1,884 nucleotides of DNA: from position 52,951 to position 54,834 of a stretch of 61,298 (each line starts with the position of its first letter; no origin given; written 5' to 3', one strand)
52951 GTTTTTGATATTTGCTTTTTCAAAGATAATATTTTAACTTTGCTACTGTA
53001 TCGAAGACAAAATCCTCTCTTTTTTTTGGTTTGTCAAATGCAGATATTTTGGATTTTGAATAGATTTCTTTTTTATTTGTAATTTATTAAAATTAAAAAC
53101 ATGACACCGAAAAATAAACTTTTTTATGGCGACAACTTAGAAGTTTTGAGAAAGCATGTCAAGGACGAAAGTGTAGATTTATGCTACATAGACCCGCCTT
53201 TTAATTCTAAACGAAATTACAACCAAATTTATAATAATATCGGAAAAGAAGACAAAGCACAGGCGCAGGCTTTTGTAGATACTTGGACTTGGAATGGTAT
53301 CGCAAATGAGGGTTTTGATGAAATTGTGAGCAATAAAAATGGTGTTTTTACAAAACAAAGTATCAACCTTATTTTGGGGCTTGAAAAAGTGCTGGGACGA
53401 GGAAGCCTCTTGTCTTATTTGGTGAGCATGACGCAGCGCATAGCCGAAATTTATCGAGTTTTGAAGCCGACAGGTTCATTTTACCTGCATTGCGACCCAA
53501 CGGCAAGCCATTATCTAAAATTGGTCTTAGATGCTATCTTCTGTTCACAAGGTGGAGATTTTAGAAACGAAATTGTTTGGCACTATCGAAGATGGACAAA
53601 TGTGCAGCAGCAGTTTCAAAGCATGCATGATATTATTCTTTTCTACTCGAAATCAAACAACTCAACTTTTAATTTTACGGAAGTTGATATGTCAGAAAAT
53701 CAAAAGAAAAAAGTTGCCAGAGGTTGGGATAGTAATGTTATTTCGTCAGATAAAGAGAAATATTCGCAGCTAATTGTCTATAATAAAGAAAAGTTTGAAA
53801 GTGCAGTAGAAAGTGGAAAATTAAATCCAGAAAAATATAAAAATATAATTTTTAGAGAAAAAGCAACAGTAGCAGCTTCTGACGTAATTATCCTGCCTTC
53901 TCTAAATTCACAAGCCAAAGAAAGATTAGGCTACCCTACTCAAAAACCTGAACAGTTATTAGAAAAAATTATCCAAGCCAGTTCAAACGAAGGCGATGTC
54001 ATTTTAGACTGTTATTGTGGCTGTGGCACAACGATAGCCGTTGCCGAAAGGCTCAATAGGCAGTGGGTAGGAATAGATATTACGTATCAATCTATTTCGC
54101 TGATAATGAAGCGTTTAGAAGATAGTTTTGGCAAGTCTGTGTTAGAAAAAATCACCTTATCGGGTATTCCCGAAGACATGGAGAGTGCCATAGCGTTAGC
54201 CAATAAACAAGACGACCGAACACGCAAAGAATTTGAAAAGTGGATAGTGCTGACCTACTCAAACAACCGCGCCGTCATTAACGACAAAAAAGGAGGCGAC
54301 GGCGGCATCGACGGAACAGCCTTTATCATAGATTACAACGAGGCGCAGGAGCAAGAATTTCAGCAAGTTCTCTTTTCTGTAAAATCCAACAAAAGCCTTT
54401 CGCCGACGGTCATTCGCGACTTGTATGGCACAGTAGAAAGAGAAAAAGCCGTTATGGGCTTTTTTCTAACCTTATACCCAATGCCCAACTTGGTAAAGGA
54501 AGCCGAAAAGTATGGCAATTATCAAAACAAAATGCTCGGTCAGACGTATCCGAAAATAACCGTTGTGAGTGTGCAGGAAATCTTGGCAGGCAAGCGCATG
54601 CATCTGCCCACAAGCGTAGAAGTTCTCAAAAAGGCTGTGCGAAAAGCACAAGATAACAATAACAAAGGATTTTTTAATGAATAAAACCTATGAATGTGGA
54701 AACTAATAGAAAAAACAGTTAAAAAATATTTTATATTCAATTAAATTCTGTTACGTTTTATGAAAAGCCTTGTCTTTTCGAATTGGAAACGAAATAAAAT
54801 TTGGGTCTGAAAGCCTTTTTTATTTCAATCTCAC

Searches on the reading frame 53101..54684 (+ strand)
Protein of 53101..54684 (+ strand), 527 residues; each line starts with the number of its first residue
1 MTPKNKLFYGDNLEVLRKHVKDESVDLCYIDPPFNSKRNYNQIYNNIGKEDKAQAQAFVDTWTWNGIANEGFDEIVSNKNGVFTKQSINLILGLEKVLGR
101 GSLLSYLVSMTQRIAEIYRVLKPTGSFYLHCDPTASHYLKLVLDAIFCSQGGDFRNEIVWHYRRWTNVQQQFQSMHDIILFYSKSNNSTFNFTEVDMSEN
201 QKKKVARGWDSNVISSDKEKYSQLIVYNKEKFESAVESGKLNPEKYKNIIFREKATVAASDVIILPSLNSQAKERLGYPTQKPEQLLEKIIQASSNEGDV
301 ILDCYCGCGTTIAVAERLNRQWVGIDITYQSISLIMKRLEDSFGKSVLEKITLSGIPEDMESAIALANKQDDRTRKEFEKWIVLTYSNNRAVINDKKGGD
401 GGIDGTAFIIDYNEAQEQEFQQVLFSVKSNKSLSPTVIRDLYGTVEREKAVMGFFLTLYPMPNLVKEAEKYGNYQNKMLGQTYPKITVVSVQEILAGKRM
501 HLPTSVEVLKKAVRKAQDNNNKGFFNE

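Call 3: search_protein_families(library=pfam, proteins=[window:53101-54684:+], max_evalue=1)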
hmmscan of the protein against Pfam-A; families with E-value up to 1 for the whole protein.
window:53101-54684:+ (527 aa): 12 families
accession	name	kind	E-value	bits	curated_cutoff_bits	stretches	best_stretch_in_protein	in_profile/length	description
PF01555.25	N6_N4_Mtase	-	2.8e-44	152.1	26.7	1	25-335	1-219/221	DNA methylase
PF13847.12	Methyltransf_31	-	7.2e-06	26.2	27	1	296-340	2-49/145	Methyltransferase domain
PF04471.18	Mrr_cat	-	1.7e-05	25.4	21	1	375-459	6-87/115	Restriction endonuclease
PF03602.21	Cons_hypoth95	-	0.00013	22.1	24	1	7-59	95-148/182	Conserved hypothetical protein 95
PF22722.2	NA-iREase1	-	0.00038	20.9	27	1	391-466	16-85/106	NACHT-associated inactive Restriction Endonuclease 1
PF13649.12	Methyltransf_25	-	0.0005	21.1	27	1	301-341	1-43/97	Methyltransferase domain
PF08241.18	Methyltransf_11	-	0.0023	19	21.2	0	105-128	71-94/95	Methyltransferase domain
PF02086.21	MethyltransfD12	-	0.015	15.4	22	1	22-55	173-208/253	D12 class N6 adenine-specific DNA methyltransferase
PF01239.28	PPTA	-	0.034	14.4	29.5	1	153-166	15-28/32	Protein prenyltransferase alpha subunit repeat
PF01121.26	CoaE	-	0.059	13.5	27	1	212-286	36-108/180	Dephospho-CoA kinase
PF04378.19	RsmJ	-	0.14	11.9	27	1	21-62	122-163/245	Ribosomal RNA large subunit methyltransferase D, RlmJ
PF08242.18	Methyltransf_12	-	0.23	12.7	30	0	306-341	5-42/98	Methyltransferase domain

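Call 4: search_protein_families(library=ncbifam, proteins=[window:53101-54684:+], max_evalue=1)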
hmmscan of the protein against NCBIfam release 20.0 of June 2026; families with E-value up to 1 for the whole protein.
window:53101-54684:+ (527 aa): 10 families
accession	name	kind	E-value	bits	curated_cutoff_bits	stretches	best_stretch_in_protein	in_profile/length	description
NF008572.0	PRK11524.1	equivalog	8.4e-33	113.7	292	3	273-341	190-258/294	adenine-specific DNA-methyltransferase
NF050803.1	DnaMtaseCcrMCaul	equivalog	3.1e-23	82.3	830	2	275-341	183-249/350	adenine-specific DNA-methyltransferase CcrM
NF010253.0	PRK13699.1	subfamily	7.2e-07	29.1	244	1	278-339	144-205/226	DNA methyltransferase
NF045667.1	MTase_DVU1556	equivalog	0.00015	21.3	155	1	294-333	19-59/213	DVU_1556 family methyltransferase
TIGR00095.1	TIGR00095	equivalog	0.0015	18.2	117.5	1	14-54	114-153/194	16S rRNA (guanine(966)-N(2))-methyltransferase RsmD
TIGR00479.1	rumA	equivalog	0.013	14.4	183.55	1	241-332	232-328/432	23S rRNA (uracil(1939)-C(5))-methyltransferase RlmD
NF041006.2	cell_div_CdvC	equivalog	0.013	14.4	650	1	220-326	63-166/370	cell division protein CdvC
NF043040.1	corrin_prot_MT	hypoth_equivalog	0.015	14.8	180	1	284-342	28-86/216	corrinoid protein-associated methyltransferase CpaM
NF000007.1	16S_rRNA_Rmt_D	exception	0.046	13.1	500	1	255-363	65-166/247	RmtD family 16S rRNA (guanine(1405)-N(7))-methyltransferase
NF011529.0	PRK14968.1-3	equivalog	0.048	13.1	162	1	273-337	13-74/198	putative methyltransferase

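Call 5: search_solved_structures(query=window:53101-54684:+, max_evalue=0.01, show_alignments=2)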
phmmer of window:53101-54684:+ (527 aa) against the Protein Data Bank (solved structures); distinct sequences matched with E-value up to 0.01: 15.
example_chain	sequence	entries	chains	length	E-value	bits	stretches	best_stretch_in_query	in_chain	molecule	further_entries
1g60_A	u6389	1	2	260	5.2e-20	75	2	275-332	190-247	Adenine-specific Methyltransferase MboIIA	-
9c3u_A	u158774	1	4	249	1.6e-13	53.6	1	261-334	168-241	Methyltransferase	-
6pbd_A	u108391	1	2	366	2e-13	53.3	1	275-328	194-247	Modification methylase CcrMI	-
8urk_A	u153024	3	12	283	2.7e-13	52.9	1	261-334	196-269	Methyltransferase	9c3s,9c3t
1nw8_A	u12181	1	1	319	2.6e-12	49.6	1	261-323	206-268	MODIFICATION METHYLASE RSRI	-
1eg2_A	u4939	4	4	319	2.6e-12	49.6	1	261-323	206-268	MODIFICATION METHYLASE RSRI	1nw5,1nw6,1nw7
6k0w_B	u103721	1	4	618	1.2e-09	40.9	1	3-190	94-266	Adenine specific DNA methyltransferase (Mod)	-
5hek_A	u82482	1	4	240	2.9e-08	36.3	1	263-339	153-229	Adenine specific DNA methyltransferase (DpnA)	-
5hfj_A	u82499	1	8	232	3e-08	36.2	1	263-339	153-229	Adenine specific DNA methyltransferase (DpnA)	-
8s9m_A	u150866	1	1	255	1.8e-07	33.6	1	275-344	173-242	DNA cytosine-N4 methyltransferase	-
8s9n_A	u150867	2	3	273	2.8e-07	33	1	275-344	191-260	DNA cytosine-N4 methyltransferase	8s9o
7dsu_A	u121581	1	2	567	4.8e-07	32.2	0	226-321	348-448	Mbo45V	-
4zcf_A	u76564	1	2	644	3.1e-06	29.6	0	5-47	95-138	Restriction endonuclease EcoP15I, modification subunit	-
2zie_A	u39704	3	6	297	1.3e-05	27.6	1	277-339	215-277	Putative modification methylase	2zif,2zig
1boo_A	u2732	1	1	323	3.1e-05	26.3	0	277-336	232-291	PROTEIN (N-4 CYTOSINE-SPECIFIC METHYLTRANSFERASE PVU II)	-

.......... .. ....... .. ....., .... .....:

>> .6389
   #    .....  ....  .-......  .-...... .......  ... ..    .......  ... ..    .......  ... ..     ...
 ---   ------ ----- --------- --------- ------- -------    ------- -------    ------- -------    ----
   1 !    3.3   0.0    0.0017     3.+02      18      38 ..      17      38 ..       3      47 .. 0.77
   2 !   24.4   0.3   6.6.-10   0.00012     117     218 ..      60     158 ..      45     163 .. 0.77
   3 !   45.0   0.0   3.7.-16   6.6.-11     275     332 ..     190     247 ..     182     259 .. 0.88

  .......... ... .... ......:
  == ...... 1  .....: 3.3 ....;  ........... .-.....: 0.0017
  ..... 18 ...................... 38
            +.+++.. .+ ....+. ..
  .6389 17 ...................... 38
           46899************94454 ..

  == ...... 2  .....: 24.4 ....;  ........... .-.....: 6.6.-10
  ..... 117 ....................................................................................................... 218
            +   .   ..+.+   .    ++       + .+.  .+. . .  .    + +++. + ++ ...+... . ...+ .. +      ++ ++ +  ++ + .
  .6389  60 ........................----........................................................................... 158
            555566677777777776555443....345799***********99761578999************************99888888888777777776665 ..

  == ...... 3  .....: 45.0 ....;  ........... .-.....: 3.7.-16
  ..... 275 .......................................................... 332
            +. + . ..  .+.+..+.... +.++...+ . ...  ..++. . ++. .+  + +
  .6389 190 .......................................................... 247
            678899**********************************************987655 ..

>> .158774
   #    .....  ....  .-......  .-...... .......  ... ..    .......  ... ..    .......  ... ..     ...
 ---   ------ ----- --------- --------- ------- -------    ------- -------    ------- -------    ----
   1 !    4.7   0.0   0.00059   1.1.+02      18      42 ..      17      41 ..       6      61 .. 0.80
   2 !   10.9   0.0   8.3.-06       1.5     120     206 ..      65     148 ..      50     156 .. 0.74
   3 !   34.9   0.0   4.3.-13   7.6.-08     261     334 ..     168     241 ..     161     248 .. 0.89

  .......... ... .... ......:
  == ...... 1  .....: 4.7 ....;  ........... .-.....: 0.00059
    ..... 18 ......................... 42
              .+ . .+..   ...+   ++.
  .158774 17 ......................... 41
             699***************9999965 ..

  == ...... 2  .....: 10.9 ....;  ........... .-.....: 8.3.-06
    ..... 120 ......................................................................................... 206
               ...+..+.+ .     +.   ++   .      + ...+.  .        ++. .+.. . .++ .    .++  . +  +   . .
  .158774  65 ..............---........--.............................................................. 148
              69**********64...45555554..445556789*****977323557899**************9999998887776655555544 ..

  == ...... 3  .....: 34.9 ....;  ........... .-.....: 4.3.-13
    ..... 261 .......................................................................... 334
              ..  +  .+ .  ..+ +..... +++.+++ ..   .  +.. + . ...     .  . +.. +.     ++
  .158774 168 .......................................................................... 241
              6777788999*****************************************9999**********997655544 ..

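Call 7: find_homologous_proteins(query=window:53101-54684:+, max_evalue=0.00001)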
Query window:53101-54684:+ (527 aa): 8000 proteins with E <= 0.00001 among 8000 candidates; the best 120 are listed.
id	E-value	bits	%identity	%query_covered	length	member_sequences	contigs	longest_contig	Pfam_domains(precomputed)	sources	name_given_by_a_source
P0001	0.0e+0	1192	100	100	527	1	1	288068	PF13847.13,PF04471.19,PF01555.25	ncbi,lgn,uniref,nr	ncbi:DNA-methyltransferase [Hugenholtzia roseola]|uniref:DNA-methyltransferase n=1 Tax=Hugenholtzia 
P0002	0.0e+0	1082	89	100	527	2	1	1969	PF01555.25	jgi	-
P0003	1.5e-296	1002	82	100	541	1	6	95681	PF01555.25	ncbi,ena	-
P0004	3.6e-296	1001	82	99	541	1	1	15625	PF13847.13,PF01555.25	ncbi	-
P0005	8.7e-282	953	79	98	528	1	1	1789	PF04471.19,PF01555.25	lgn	-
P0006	2.3e-281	952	78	99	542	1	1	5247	PF13847.13,PF01555.25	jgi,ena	-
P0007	8.6e-254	861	74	99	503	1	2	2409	PF01555.25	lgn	-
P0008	1.1e-253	861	71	99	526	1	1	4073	PF01555.25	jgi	jgi:DNA modification methylase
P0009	3.9e-252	856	74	100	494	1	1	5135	PF01555.25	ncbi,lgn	-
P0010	7.0e-252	855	74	100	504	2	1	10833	PF01555.25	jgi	-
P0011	3.7e-251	852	74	100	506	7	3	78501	PF04471.19,PF01555.25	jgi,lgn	jgi:site-specific DNA-methyltransferase (adenine-specific)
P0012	4.0e-251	852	72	99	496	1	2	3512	PF01555.25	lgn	-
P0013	2.4e-241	820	70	99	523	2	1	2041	PF01555.25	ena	-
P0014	3.7e-240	816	72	99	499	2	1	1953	PF01555.25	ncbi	-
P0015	6.3e-240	815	71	100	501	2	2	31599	PF01555.25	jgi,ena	jgi:DNA modification methylase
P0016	2.2e-239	814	69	100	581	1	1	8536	PF01555.25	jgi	jgi:DNA modification methylase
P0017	9.3e-239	812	72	99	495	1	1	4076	PF01555.25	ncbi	-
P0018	2.2e-237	807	69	100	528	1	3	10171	PF01555.25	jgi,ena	-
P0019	2.3e-237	807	70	99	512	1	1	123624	PF01555.25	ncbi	-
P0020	6.1e-237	806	66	98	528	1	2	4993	PF13847.13,PF04471.19,PF01555.25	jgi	jgi:DNA modification methylase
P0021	1.3e-236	804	70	98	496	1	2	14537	PF04471.19,PF01555.25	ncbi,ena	-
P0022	3.0e-236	803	70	99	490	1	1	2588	PF01555.25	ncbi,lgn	-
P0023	1.1e-233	795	67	100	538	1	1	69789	PF01555.25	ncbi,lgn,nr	ncbi:MAG: site-specific DNA-methyltransferase [Cytophagales bacterium]|nr:MAG: site-specific DNA-met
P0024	2.2e-233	794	67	98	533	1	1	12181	PF13847.13,PF01555.25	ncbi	-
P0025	2.8e-231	787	68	98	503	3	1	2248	PF04471.19,PF01555.25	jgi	jgi:DNA modification methylase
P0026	3.8e-231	786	68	97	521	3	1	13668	PF22722.3,PF04471.19,PF01555.25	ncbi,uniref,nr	ncbi:DNA methyltransferase [Anabaenopsis arnoldii]|uniref:DNA methyltransferase n=1 Tax=Anabaenopsis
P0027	4.0e-231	786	69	97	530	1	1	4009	PF04471.19,PF01555.25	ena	-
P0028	1.4e-230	785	64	98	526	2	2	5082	PF22722.3,PF01555.25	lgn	-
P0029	1.9e-230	784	68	99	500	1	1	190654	PF13847.13,PF04471.19,PF01555.25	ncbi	-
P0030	1.4e-228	778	67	99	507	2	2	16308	PF01555.25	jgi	jgi:DNA modification methylase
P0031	1.1e-227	775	65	99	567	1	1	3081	PF01555.25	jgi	jgi:DNA modification methylase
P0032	5.9e-227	773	66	100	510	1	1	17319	PF01555.25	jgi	jgi:DNA modification methylase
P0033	9.4e-227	772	69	98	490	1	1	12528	PF04471.19,PF01555.25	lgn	-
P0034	6.2e-226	769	66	98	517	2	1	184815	PF22722.3,PF04471.19,PF01555.25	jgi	jgi:site-specific DNA-methyltransferase (adenine-specific)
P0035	1.2e-224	765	66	98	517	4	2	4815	PF22722.3,PF04471.19,PF01555.25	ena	-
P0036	1.5e-224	765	67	98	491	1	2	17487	PF01555.25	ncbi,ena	-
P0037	2.1e-224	764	64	98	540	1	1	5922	PF01555.25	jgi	jgi:DNA modification methylase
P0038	3.2e-224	764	64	98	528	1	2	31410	PF01555.25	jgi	jgi:DNA modification methylase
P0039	5.9e-224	763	66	99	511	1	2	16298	PF04471.19,PF01555.25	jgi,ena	jgi:DNA modification methylase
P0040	3.1e-222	757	67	98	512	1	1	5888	PF01555.25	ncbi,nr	ncbi:MAG: site-specific DNA-methyltransferase [Bacteroidetes bacterium]|nr:MAG: site-specific DNA-me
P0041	4.0e-221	753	64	99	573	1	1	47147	PF01555.25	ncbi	-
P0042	2.9e-220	751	67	98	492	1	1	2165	PF13847.13,PF04471.19,PF01555.25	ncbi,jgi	jgi:DNA modification methylase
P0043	1.4e-219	748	65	98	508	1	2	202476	PF01555.25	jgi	jgi:DNA modification methylase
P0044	1.6e-219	748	65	98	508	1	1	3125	PF04471.19,PF01555.25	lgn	-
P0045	1.6e-218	745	65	99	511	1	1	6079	PF01555.25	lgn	-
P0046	6.3e-218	743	63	98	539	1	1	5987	PF22722.3,PF04471.19,PF01555.25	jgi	jgi:DNA modification methylase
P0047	1.2e-217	742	66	99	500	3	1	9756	PF01555.25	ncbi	-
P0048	1.3e-217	742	64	99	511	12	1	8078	PF01555.25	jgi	jgi:DNA modification methylase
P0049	1.9e-217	741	65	98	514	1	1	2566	PF22722.3,PF04471.19,PF01555.25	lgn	-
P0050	2.8e-216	737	63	99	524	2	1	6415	PF01555.25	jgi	jgi:DNA modification methylase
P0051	3.4e-216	737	65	97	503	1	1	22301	PF01555.25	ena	-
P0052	2.5e-215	734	63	99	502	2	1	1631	PF04471.19,PF01555.25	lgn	-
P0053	3.7e-215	734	64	98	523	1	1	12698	PF04471.19,PF01555.25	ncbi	ncbi:MAG: DNA-methyltransferase [Bacteroidia bacterium]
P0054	3.0e-214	731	61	99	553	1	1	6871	PF01555.25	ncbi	-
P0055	4.1e-214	730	63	99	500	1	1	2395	PF04471.19,PF01555.25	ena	-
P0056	5.5e-214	730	63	98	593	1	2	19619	PF04471.19,PF01555.25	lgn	-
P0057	5.5e-214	730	62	99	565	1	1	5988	PF01555.25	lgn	-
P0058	9.2e-214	729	63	97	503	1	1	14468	PF01555.25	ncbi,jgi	-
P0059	2.9e-213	727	63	98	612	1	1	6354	PF13847.13,PF04471.19,PF01555.25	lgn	-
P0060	3.3e-213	727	62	98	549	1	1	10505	PF04471.19,PF01555.25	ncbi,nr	ncbi:MAG: site-specific DNA-methyltransferase [Bacteroidetes bacterium]|nr:site-specific DNA-methylt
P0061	3.9e-213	727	61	97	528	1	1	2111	PF04471.19,PF01555.25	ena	-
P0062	5.0e-213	727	59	100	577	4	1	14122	PF01555.25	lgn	-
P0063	1.2e-212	725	61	99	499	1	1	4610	PF01555.25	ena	-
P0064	2.2e-212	725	63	97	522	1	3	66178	PF04471.19,PF01555.25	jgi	jgi:DNA modification methylase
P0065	7.2e-212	723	63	100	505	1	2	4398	PF13847.13,PF04471.19,PF01555.25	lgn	-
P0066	1.4e-211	722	63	98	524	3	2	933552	PF01555.25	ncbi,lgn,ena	-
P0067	1.7e-211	722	60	98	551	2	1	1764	PF13847.13,PF04471.19,PF01555.25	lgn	-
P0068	5.5e-211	720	62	97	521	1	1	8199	PF01555.25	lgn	-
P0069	1.2e-210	719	62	99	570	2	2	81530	PF03602.22,PF01555.25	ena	-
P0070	1.4e-210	719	63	97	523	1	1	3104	PF04471.19,PF01555.25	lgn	-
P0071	1.7e-210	718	61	99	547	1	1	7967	PF04471.19,PF01555.25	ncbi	-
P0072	3.3e-210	717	62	99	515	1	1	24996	PF01555.25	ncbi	-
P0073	3.5e-210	717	63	98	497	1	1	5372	PF13847.13,PF04471.19,PF01555.25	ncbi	-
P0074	3.8e-210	717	61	100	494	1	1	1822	PF01555.25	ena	-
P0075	6.4e-210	716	61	99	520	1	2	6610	PF04471.19,PF01555.25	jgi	-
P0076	9.1e-210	716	63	97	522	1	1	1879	PF02086.22,PF04471.19,PF01555.25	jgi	jgi:site-specific DNA-methyltransferase (adenine-specific)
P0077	1.4e-209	715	62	97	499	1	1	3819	PF01555.25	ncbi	-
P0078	2.1e-209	715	63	99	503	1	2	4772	PF01555.25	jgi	-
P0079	2.9e-209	714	63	99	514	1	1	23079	PF04471.19,PF01555.25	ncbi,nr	ncbi:MAG: site-specific DNA-methyltransferase [Bacteroidetes bacterium]|nr:MAG: site-specific DNA-me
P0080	3.9e-209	714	63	98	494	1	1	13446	PF01555.25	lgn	-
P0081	5.8e-209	713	61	97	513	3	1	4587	PF01555.25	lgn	-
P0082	6.0e-209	713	63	98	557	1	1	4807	PF04471.19,PF01555.25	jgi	jgi:DNA modification methylase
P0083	6.1e-209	713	59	99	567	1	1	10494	PF01555.25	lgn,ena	-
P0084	6.7e-209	713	63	98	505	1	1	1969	PF01555.25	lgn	-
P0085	7.9e-209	713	61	99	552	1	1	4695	PF13847.13,PF01555.25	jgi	jgi:DNA modification methylase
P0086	8.5e-209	713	64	98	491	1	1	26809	PF13847.13,PF04471.19,PF01555.25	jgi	jgi:DNA modification methylase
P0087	1.9e-208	712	61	98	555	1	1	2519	PF22722.3,PF04471.19,PF01555.25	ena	-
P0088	2.4e-208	711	63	97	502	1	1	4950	PF01555.25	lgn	-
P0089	2.6e-208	711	60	97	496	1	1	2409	PF04471.19,PF01555.25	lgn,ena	-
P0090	2.9e-208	711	62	99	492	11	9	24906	PF04471.19,PF01555.25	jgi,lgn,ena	-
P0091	8.3e-208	709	64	99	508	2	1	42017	PF01555.25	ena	-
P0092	9.6e-208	709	62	98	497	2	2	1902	PF01555.25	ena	-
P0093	1.1e-207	709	62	97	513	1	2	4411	PF01555.25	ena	-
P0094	1.2e-207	709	61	99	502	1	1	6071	PF13847.13,PF01555.25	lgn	-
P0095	2.2e-207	708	63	97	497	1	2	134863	PF04471.19,PF01555.25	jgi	-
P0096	5.4e-207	707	60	98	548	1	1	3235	PF01555.25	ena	-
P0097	6.6e-207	706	61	99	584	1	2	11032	PF01555.25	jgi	jgi:DNA modification methylase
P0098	8.5e-207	706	61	99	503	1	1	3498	PF01555.25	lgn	-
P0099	1.1e-206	706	61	96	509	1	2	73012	PF01555.25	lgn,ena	-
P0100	1.7e-206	705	60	99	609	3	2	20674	PF01555.25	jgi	jgi:DNA modification methylase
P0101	1.7e-206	705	60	98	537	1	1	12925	PF04471.19,PF01555.25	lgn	-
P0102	3.2e-206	704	61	98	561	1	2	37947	PF04471.19,PF01555.25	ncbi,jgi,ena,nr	ncbi:MAG TPA: site-specific DNA-methyltransferase [Puia sp.]|jgi:DNA modification methylase|nr:site-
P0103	7.3e-206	703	58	98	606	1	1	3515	PF01555.25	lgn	-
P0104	7.7e-206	703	63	97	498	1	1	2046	PF01555.25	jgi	jgi:DNA modification methylase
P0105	1.0e-205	703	63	97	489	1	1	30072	PF01555.25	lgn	-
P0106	1.1e-205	702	63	97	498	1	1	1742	PF01555.25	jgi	jgi:DNA modification methylase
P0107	1.2e-205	702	61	99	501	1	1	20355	PF01555.25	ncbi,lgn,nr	ncbi:MAG: DNA methyltransferase [Bacteroidia bacterium]|nr:DNA methyltransferase [Bacteroidia bacter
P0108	1.3e-205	702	58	100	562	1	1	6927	PF01555.25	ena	-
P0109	1.3e-205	702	61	98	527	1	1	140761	PF04471.19,PF01555.25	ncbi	-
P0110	1.6e-205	702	60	98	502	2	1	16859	PF04471.19,PF01555.25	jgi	jgi:site-specific DNA-methyltransferase (adenine-specific)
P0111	1.7e-205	702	59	98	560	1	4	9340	PF13847.13,PF01555.25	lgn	-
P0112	2.2e-205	701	62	98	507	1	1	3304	PF04471.19,PF01555.25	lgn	-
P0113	3.3e-205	701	63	98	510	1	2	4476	PF04471.19,PF01555.25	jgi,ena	-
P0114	5.4e-205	700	60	98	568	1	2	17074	PF04471.19,PF01555.25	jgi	jgi:DNA modification methylase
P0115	6.1e-205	700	61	98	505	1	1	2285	PF01555.25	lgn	-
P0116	6.3e-205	700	-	-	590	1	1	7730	PF01555.25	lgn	-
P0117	1.0e-204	699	60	99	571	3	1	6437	PF01555.25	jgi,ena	jgi:DNA modification methylase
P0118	1.1e-204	699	59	99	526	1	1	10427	PF04471.19,PF01555.25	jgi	jgi:DNA modification methylase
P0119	1.3e-204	699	59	99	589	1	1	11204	PF01555.25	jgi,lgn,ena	-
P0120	1.7e-204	699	63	97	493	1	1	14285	PF01555.25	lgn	-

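Call 14: find_encoding_contigs(protein=P0029, flank=8000, max_places=2)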
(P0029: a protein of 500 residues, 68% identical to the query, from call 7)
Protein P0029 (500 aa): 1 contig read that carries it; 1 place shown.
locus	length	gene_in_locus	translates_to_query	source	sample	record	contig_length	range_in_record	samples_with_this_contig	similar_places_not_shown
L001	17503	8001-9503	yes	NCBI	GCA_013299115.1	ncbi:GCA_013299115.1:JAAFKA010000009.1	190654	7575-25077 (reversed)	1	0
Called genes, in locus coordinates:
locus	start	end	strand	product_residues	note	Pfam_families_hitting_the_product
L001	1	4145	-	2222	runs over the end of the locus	PF18962:Por_Secre_tail (faint)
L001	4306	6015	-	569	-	PF05496:RuvB_N (weak), PF13177:DNA_pol3_delta2, PF13401:AAA_22 (weak), PF13604:AAA_30 (faint), PF00004:AAA, PF21960:RCF1-5-like_lid (weak), PF22608:DNAX_ATPase_lid, PF28557:DUF8439, +3 more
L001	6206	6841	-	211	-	PF12766:Pyridox_oxase_2 (weak), PF01243:PNPOx_N, PF10590:PNP_phzG_C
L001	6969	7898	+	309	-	PF02729:OTCace_N, PF00185:OTCace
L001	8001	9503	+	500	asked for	PF13847:Methyltransf_31 (faint), PF01555:N6_N4_Mtase, PF04471:Mrr_cat (faint)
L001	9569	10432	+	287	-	PF00140:Sigma70_r1_2, PF04542:Sigma70_r2, PF04539:Sigma70_r3, PF04545:Sigma70_r4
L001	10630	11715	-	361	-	PF13365:Trypsin_2, PF10459:Peptidase_S46 (weak)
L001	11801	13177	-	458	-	-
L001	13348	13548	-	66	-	-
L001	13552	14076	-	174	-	-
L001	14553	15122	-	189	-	PF19765:DUF6252 (weak)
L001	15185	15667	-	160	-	-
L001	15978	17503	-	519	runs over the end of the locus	PF09820:AAA-ATPase_like, PF08011:PDDEXK_9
